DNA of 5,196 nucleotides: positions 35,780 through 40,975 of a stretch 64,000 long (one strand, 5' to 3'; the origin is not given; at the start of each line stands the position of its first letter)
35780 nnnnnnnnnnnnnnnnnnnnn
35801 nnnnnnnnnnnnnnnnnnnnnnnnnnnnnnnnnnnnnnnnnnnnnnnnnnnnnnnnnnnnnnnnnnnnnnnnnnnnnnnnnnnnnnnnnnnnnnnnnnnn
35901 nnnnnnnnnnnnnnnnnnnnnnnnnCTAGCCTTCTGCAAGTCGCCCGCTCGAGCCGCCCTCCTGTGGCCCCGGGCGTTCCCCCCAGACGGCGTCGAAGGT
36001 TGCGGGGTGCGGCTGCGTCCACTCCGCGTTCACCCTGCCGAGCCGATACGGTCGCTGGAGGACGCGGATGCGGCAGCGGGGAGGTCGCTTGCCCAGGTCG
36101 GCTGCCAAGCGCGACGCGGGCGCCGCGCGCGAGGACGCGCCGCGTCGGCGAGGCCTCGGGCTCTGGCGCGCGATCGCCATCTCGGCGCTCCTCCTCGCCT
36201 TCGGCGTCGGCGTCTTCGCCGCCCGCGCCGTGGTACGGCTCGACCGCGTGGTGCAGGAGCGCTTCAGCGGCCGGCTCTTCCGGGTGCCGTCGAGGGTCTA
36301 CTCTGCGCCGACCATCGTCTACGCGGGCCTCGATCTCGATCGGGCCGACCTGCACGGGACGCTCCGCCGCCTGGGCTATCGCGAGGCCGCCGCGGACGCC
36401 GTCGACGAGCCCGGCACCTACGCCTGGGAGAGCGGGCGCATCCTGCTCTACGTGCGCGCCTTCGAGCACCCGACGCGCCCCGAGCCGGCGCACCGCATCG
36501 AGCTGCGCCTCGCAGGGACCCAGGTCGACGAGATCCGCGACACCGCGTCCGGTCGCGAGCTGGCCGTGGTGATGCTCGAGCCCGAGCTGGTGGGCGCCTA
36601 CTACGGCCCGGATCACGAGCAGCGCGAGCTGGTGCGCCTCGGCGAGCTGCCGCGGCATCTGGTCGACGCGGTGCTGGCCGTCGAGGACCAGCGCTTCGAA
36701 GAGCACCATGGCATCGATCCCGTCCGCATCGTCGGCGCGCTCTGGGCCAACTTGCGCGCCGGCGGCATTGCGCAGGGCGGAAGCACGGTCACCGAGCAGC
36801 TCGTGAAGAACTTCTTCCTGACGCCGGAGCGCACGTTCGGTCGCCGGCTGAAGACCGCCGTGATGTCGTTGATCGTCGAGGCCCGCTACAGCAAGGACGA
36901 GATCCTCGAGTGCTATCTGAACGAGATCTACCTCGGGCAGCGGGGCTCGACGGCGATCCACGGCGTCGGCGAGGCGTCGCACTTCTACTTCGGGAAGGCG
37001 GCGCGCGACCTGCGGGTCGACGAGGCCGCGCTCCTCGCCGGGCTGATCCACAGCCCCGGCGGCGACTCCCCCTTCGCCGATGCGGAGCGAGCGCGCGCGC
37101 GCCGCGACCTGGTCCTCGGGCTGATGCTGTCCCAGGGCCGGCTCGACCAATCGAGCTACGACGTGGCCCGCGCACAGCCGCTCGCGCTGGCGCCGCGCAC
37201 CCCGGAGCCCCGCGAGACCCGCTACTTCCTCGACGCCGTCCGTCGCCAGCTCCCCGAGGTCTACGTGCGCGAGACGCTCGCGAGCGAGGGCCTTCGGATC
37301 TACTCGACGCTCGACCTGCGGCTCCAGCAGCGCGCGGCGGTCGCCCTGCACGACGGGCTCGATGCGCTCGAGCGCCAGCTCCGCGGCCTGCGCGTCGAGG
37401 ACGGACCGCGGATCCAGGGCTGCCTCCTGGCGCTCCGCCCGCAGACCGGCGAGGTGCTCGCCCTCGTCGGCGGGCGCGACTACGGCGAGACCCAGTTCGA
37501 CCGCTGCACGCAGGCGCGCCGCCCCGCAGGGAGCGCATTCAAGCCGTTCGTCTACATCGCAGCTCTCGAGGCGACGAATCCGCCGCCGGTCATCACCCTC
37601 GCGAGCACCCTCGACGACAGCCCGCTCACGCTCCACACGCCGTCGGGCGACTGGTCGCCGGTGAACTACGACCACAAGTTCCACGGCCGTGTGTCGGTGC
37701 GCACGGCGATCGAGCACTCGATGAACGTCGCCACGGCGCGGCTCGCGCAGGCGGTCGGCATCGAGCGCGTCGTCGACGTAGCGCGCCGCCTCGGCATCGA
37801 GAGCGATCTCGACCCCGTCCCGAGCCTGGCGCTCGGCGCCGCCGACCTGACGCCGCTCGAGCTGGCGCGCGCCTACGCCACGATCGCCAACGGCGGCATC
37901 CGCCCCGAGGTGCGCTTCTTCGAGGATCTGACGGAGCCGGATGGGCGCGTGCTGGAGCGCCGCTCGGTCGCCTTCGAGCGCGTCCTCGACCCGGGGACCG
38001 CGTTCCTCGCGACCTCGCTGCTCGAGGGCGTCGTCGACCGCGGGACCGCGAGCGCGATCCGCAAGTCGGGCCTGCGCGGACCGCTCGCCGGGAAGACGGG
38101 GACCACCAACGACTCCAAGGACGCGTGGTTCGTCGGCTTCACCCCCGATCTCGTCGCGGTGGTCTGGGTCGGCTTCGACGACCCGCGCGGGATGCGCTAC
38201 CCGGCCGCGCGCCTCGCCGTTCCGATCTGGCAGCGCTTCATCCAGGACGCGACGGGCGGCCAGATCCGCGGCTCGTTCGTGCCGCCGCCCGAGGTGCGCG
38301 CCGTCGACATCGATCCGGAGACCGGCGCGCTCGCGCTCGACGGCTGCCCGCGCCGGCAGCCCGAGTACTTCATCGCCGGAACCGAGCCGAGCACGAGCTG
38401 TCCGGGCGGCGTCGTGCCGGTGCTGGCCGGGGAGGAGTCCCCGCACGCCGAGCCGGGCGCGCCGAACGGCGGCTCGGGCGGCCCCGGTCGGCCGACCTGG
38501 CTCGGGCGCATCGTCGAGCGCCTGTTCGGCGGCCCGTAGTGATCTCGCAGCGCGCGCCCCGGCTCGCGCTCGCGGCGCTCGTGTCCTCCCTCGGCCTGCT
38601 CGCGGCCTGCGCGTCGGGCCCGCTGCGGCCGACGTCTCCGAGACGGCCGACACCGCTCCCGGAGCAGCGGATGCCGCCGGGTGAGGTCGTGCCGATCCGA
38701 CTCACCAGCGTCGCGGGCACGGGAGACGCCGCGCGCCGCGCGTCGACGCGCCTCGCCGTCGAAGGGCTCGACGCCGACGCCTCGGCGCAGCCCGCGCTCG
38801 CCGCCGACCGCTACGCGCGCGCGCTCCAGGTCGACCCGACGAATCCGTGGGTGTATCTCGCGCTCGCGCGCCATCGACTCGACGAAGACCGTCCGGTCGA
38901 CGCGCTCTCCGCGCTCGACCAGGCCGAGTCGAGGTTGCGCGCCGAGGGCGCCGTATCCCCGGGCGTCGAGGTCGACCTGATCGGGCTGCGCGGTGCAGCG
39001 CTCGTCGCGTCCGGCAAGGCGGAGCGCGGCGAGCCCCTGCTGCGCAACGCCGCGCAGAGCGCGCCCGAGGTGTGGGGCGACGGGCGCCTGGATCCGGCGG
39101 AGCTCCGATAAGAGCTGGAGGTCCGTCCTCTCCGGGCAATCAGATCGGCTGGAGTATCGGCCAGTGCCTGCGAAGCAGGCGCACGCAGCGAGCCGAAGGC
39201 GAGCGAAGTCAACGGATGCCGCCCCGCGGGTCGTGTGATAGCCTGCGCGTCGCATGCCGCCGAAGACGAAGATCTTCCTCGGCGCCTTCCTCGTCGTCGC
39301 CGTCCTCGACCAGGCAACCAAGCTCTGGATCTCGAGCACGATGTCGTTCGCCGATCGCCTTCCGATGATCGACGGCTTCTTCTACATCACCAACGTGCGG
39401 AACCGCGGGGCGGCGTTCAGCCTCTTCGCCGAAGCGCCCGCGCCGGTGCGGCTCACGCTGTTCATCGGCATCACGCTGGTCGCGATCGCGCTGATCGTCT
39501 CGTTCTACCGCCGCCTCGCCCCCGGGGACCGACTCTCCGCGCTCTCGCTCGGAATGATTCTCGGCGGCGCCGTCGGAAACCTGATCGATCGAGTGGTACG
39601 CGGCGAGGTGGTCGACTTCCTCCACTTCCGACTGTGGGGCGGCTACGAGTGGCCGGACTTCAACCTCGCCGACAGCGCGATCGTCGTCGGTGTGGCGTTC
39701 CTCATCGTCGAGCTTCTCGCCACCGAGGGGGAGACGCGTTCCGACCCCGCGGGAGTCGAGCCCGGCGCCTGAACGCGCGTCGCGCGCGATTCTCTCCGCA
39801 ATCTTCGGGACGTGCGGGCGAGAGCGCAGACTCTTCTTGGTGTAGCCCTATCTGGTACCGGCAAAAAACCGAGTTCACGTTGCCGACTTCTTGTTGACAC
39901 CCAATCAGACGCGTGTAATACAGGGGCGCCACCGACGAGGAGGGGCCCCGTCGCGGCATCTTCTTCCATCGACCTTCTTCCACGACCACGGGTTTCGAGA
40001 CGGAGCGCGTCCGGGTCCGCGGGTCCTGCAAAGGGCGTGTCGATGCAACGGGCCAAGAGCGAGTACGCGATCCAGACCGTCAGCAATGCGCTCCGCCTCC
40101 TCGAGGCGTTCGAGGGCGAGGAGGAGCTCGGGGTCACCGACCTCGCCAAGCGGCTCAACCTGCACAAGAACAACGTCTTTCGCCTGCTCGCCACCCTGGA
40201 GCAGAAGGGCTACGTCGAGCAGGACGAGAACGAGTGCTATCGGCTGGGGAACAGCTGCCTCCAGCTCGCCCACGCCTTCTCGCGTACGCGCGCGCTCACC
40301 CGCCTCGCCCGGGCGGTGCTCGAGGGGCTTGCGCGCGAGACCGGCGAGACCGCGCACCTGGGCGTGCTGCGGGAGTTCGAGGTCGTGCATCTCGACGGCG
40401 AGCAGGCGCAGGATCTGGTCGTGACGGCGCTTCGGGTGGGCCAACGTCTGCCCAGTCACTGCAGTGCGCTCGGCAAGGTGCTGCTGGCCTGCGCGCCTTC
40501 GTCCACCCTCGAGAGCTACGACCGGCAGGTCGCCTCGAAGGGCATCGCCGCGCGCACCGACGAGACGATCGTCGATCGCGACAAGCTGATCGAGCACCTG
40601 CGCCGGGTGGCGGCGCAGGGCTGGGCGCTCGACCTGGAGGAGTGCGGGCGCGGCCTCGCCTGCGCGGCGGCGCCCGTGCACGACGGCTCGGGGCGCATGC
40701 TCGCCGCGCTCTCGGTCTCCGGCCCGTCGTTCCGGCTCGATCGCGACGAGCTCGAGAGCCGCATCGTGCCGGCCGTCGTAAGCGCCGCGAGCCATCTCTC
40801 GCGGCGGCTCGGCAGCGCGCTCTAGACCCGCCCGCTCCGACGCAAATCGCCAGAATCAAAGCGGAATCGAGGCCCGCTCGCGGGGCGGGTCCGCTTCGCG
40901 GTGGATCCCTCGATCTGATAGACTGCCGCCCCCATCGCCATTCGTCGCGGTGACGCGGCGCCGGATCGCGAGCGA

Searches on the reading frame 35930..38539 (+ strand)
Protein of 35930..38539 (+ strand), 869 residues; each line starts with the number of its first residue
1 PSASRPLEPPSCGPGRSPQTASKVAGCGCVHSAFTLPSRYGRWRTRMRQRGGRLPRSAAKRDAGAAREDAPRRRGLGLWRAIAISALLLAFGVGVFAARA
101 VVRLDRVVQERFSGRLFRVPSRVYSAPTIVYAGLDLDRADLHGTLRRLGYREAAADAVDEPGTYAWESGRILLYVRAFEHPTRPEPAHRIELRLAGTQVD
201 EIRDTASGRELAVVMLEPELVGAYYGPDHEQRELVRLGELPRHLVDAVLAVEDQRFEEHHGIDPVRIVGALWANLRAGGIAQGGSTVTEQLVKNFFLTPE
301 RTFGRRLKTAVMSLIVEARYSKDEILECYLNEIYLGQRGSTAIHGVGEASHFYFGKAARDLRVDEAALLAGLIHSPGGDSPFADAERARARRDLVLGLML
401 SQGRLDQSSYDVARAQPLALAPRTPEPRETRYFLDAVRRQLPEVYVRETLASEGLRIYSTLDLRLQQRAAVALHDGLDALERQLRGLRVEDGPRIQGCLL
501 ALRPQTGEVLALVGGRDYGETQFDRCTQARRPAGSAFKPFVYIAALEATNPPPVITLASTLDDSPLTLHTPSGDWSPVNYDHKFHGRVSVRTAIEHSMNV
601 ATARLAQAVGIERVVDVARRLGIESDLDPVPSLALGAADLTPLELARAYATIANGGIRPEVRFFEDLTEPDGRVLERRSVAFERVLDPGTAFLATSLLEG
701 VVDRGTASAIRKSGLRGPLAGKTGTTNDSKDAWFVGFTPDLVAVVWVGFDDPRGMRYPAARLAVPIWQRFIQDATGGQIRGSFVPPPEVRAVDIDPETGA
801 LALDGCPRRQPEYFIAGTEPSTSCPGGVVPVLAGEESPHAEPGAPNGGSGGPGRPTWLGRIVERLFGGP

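Call 18: search_protein_families(library=pfam, proteins=[window:35930-38539:+], max_evalue=0.0001)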
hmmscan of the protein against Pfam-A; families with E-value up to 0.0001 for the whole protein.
window:35930-38539:+ (869 aa): 3 families
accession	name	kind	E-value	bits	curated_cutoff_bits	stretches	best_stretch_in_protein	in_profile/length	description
PF00912.28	Transgly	-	2.7e-57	193.5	27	1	228-399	10-177/178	Transglycosylase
PF00905.27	Transpeptidase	-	5.4e-31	108.4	22.1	1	497-753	1-282/299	Penicillin binding protein transpeptidase domain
PF14814.11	UB2H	-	1.2e-18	67.4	27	1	131-216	2-85/85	Bifunctional transglycosylase second domain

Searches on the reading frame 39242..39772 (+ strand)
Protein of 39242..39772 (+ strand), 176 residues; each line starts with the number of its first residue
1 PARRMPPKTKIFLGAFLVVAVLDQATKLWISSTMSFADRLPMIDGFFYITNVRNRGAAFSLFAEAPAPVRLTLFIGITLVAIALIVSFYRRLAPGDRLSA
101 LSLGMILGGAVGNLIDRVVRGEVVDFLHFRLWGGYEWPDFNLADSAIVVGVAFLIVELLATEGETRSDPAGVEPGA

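Call 18: search_protein_families(library=pfam, proteins=[window:39242-39772:+], max_evalue=0.0001)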
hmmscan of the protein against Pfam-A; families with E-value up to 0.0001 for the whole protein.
window:39242-39772:+ (176 aa): 1 family
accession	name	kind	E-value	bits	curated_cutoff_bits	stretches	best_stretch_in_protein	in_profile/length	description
PF01252.23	Peptidase_A8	-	8.4e-42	143.2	25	1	16-159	2-141/142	Signal peptidase (SPase) II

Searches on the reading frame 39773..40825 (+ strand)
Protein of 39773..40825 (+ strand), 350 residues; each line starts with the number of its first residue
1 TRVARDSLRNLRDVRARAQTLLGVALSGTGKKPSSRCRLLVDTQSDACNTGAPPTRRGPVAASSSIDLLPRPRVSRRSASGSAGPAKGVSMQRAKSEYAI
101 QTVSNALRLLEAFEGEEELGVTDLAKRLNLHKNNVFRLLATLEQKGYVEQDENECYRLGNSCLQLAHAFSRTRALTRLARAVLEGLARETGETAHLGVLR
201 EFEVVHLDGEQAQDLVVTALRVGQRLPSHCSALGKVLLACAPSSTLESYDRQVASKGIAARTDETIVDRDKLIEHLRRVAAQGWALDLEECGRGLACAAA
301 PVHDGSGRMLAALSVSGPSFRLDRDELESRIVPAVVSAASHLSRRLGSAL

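Call 18: search_protein_families(library=pfam, proteins=[window:39773-40825:+], max_evalue=0.0001)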
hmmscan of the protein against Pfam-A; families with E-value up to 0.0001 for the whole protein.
window:39773-40825:+ (350 aa): 4 families
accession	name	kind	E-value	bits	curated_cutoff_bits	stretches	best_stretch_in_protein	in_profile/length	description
PF01614.24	IclR_C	-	1.2e-40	139.3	24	1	174-344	8-174/174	Bacterial transcriptional regulator IclR C-terminal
PF09339.16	HTH_IclR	-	3.6e-16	59.1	22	1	102-152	1-52/52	IclR helix-turn-helix domain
PF12802.13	MarR_2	-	3.5e-07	30.7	27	1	106-150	7-52/61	MarR family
PF01047.28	MarR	-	1.6e-06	28.3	24.6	1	116-149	15-48/59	MarR family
